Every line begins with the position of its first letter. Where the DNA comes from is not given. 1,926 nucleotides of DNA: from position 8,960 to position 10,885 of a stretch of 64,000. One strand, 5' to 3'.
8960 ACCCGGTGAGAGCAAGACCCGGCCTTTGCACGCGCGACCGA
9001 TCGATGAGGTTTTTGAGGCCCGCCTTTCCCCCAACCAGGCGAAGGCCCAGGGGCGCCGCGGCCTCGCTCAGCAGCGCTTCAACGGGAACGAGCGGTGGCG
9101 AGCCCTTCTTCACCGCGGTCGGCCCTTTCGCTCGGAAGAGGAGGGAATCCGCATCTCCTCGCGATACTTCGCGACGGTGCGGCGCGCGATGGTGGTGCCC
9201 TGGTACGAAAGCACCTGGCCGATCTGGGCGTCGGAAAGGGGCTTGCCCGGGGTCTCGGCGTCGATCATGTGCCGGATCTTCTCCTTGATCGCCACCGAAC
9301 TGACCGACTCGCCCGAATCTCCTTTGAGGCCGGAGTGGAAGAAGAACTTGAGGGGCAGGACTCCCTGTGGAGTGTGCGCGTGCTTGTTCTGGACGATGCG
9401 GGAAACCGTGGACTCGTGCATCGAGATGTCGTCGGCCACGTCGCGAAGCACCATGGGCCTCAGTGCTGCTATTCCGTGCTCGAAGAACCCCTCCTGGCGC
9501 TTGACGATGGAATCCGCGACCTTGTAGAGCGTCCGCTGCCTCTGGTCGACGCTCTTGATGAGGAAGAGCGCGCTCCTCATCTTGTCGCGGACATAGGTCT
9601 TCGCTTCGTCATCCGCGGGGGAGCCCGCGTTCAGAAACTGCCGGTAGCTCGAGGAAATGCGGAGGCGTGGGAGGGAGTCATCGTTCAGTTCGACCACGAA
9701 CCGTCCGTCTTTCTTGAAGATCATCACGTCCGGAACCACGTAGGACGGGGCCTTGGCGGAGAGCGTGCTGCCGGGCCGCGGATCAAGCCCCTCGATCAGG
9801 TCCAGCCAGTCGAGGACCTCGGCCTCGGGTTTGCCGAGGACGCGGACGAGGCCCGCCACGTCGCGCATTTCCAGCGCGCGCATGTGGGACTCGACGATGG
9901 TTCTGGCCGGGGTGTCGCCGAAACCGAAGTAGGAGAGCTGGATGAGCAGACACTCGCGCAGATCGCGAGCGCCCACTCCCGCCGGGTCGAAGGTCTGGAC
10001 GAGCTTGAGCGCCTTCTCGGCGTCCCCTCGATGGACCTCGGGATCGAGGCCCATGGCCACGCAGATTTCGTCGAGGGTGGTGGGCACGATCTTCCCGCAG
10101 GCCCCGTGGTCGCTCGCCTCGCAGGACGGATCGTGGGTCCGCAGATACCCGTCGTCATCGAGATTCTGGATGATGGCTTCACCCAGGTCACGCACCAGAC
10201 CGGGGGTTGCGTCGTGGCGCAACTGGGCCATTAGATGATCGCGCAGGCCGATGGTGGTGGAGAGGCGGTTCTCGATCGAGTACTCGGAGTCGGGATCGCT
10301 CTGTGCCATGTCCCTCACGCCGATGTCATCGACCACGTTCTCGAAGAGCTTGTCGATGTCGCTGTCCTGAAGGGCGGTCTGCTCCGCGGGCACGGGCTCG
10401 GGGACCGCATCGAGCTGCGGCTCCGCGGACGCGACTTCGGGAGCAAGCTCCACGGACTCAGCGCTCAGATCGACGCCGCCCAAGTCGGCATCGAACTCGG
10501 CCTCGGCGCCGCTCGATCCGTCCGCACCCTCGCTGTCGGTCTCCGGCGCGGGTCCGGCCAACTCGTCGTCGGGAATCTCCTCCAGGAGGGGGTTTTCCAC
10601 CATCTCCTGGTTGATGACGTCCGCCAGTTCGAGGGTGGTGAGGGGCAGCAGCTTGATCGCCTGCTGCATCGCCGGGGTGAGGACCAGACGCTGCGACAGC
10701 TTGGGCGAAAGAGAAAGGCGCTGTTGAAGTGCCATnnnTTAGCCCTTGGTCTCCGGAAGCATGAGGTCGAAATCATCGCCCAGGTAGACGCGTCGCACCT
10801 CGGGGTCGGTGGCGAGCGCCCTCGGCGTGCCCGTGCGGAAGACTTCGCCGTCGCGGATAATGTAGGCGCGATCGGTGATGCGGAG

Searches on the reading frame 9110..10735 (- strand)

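Call 58: search_protein_families(library=pfam, proteins=[window:9110-10735:-], max_evalue=0.0001)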
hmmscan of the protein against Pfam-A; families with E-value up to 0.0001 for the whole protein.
window:9110-10735:- (541 aa): 3 families
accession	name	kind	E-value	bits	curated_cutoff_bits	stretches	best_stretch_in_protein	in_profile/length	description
PF04552.19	Sigma54_DBD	-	2.5e-60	203.3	22.8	1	380-537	2-159/160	Sigma-54, DNA binding domain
PF04963.19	Sigma54_CBD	-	2.8e-50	171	22.9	1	154-364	2-185/185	Sigma-54 factor, core binding domain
PF00309.25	Sigma54_AID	-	1.4e-14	54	23.8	1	8-53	1-46/46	Sigma-54 factor, Activator interacting domain (AID)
